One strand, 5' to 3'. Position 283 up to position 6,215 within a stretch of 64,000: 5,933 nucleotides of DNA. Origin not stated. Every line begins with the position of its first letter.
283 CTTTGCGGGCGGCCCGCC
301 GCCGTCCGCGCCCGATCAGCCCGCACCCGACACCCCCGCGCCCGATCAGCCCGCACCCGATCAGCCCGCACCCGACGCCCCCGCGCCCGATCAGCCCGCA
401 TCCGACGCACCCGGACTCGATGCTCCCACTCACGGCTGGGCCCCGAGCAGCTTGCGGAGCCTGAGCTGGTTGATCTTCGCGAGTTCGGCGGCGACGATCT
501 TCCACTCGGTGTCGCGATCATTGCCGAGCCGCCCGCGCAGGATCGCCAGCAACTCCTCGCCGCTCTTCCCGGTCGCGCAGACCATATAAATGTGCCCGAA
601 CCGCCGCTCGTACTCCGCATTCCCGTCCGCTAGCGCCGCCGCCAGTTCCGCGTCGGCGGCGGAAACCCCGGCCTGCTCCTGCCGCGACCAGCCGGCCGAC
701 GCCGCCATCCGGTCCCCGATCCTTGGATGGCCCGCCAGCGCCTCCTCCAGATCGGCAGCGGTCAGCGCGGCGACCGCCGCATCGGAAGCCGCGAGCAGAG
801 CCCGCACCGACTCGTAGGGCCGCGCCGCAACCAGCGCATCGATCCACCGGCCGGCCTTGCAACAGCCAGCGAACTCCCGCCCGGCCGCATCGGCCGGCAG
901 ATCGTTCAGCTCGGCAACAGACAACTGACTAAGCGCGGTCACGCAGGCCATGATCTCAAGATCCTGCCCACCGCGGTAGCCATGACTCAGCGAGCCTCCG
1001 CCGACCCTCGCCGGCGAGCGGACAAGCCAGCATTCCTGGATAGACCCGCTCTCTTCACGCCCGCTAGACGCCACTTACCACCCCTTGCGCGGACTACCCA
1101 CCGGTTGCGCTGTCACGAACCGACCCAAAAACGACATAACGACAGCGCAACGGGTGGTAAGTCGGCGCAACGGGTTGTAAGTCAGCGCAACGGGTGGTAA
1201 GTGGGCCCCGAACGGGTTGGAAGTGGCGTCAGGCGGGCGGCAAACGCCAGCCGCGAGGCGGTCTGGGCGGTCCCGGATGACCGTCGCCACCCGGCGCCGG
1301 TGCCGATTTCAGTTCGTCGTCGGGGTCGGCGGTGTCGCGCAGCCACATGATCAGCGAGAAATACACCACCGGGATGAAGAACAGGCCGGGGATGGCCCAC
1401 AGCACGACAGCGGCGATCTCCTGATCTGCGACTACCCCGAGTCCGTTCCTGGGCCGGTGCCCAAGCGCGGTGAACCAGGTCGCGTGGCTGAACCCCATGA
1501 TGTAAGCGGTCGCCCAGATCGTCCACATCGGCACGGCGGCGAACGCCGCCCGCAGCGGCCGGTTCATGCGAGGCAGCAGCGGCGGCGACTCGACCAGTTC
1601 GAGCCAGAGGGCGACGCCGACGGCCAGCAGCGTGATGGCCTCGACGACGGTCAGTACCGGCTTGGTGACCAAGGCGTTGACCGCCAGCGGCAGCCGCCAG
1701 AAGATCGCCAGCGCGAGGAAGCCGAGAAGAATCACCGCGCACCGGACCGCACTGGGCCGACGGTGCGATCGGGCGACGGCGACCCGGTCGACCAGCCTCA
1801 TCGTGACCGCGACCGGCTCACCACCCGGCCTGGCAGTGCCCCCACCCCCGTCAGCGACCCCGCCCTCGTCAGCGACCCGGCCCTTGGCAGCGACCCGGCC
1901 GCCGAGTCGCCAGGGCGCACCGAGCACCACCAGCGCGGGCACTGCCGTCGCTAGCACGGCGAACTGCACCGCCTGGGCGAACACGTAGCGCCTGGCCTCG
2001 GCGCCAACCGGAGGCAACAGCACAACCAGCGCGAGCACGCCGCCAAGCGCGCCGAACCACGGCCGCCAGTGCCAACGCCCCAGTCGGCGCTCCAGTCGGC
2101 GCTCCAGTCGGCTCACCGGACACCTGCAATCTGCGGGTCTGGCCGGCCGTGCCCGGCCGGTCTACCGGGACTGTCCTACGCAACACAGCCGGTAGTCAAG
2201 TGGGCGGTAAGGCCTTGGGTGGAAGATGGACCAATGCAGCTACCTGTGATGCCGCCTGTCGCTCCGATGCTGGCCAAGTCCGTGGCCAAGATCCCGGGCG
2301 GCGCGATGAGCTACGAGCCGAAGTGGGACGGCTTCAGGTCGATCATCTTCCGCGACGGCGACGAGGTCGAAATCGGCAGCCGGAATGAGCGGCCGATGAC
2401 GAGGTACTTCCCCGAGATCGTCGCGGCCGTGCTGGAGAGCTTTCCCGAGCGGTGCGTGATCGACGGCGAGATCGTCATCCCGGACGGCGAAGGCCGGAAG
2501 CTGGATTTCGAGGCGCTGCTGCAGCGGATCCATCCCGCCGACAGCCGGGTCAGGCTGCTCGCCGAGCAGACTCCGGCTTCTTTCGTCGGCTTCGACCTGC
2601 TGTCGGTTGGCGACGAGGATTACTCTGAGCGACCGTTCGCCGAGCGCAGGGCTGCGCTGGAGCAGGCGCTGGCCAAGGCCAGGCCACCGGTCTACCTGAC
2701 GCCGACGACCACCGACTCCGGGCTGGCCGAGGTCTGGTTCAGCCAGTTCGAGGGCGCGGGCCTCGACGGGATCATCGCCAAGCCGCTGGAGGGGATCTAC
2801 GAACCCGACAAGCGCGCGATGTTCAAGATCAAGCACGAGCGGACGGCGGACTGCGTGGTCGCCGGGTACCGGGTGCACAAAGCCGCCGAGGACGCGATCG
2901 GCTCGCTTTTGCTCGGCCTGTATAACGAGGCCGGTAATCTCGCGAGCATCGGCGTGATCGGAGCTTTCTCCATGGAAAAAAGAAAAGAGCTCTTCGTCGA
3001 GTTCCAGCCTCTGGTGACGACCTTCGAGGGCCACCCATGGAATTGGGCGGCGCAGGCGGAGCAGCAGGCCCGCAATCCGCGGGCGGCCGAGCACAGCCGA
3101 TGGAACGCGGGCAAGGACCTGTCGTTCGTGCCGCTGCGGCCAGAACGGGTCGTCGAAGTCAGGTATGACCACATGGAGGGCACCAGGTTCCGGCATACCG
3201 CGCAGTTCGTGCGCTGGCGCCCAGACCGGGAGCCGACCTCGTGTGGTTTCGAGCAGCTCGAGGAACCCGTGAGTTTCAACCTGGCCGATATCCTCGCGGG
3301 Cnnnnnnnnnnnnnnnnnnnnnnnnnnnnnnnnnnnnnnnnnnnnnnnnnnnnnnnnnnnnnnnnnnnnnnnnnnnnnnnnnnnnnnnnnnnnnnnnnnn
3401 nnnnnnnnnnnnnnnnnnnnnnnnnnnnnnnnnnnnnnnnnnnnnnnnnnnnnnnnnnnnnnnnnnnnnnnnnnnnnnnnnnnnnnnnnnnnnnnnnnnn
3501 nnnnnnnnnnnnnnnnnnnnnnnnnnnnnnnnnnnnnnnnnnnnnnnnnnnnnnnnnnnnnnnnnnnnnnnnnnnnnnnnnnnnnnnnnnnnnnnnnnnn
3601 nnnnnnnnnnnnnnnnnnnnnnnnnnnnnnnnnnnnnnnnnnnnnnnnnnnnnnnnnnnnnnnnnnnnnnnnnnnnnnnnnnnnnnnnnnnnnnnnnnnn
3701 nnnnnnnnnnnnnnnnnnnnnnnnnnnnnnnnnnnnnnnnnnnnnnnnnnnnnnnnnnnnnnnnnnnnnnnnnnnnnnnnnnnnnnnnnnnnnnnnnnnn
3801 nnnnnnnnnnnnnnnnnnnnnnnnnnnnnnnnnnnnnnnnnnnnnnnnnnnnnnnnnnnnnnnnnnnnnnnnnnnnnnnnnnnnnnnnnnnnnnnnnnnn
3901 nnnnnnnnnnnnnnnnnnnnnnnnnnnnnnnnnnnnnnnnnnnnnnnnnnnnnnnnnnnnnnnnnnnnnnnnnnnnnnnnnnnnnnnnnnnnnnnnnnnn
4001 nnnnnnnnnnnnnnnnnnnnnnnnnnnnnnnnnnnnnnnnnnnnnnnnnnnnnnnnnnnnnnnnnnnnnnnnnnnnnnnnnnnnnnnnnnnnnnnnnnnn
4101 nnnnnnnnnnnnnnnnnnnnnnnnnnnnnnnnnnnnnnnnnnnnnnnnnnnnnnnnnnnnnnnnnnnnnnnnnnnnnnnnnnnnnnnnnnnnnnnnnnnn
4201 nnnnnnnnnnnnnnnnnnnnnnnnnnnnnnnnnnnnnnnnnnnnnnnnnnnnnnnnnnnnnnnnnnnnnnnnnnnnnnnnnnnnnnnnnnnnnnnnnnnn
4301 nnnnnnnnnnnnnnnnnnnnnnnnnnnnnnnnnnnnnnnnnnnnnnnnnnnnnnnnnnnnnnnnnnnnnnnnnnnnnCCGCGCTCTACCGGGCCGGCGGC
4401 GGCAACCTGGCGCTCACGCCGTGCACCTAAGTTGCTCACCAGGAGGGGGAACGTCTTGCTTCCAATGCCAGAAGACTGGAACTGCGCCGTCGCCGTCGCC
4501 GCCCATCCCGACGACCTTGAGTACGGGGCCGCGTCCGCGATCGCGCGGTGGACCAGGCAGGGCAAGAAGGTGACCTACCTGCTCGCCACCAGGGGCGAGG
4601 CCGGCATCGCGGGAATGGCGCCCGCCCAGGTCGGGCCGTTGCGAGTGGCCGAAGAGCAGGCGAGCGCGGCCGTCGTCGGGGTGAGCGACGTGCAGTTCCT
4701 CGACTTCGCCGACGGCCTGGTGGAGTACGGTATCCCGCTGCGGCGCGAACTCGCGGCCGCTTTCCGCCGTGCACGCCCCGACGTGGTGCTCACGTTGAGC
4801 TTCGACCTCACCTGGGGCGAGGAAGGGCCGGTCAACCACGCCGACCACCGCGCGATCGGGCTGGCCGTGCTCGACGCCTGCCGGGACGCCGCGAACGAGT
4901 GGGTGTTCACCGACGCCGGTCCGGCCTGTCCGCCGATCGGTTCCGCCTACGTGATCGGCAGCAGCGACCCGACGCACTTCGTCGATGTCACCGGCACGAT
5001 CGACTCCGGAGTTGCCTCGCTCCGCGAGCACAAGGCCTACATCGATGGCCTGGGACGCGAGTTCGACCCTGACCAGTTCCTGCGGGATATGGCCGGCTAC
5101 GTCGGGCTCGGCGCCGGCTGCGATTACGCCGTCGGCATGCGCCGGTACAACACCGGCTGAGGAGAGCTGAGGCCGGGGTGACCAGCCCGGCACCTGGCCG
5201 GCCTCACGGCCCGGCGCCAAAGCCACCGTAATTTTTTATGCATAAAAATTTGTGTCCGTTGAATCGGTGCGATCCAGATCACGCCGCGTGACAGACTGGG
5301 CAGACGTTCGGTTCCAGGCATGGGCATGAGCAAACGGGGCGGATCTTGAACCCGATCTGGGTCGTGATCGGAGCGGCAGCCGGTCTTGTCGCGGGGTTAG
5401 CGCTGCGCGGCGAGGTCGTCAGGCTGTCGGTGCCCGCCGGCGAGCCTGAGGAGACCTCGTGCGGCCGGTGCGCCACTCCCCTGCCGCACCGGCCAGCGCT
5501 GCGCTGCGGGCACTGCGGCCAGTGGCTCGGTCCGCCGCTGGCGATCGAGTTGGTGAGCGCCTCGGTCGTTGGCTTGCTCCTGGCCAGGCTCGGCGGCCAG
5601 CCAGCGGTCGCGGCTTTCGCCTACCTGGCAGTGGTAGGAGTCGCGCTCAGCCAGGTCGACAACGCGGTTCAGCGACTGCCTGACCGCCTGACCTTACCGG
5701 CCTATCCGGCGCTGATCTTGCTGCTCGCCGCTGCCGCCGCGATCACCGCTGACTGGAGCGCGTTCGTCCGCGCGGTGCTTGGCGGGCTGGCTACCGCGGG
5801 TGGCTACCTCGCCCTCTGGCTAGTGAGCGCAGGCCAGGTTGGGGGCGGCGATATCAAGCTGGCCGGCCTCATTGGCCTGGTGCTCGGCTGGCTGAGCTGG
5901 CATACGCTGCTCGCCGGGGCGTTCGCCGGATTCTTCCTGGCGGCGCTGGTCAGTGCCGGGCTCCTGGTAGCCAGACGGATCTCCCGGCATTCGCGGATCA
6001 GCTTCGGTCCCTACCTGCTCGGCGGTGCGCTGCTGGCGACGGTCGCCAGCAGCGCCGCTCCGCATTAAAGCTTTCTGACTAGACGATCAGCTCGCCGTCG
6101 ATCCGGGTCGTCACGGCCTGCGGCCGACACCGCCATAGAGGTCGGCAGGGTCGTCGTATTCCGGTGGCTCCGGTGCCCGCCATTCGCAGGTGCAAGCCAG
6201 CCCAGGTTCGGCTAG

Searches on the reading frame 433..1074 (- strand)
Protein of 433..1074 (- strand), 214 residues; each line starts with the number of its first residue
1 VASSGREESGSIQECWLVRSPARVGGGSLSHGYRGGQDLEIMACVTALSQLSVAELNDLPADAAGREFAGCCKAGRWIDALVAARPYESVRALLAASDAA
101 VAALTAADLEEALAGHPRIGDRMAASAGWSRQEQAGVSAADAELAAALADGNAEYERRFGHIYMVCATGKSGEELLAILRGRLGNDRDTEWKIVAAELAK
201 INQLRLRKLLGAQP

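Call 69: search_protein_families(library=pfam, proteins=[window:433-1074:-], max_evalue=0.0001)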
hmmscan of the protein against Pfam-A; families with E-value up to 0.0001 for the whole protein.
window:433-1074:- (214 aa): 1 family
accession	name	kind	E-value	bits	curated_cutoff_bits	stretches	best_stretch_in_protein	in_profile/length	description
PF09349.15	OHCU_decarbox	-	3.8e-45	154.6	24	1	57-207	1-155/155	OHCU decarboxylase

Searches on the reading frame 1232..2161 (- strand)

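Call 69: search_protein_families(library=pfam, proteins=[window:1232-2161:-], max_evalue=0.0001)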
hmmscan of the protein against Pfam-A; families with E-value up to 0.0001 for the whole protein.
window:1232-2161:- (310 aa): 1 family
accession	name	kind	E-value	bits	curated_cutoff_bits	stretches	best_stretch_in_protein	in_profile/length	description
PF09678.15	Caa3_CtaG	-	2.2e-16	60.4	27.7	1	21-275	8-236/237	Cytochrome c oxidase caa3 assembly factor (Caa3_CtaG)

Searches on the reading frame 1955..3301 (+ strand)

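Call 69: search_protein_families(library=pfam, proteins=[window:1955-3301:+], max_evalue=0.0001)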
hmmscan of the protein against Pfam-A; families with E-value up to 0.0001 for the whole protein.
window:1955-3301:+ (449 aa): 2 families
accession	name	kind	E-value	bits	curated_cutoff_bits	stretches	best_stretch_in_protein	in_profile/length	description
PF01068.26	DNA_ligase_A_M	-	1.6e-41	142.7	26.2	1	104-293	1-204/204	ATP dependent DNA ligase domain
PF04679.21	DNA_ligase_A_C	-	5.5e-12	46.4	27.5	1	313-425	3-94/94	ATP dependent DNA ligase C terminal region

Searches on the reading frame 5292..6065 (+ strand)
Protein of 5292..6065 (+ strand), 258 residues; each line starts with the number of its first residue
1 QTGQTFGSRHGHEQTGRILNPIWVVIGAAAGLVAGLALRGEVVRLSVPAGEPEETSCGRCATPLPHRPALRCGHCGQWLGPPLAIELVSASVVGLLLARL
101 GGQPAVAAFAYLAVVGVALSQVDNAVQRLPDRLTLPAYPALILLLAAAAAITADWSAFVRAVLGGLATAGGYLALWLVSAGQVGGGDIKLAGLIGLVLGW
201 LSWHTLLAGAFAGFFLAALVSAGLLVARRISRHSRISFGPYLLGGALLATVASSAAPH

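Call 69: search_protein_families(library=pfam, proteins=[window:5292-6065:+], max_evalue=0.0001)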
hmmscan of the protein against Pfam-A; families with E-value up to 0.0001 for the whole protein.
window:5292-6065:+ (258 aa): 1 family
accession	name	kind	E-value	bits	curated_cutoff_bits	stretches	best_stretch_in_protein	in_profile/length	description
PF01478.23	Peptidase_A24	-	5.1e-09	37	26.5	1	112-218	3-100/104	Type IV leader peptidase family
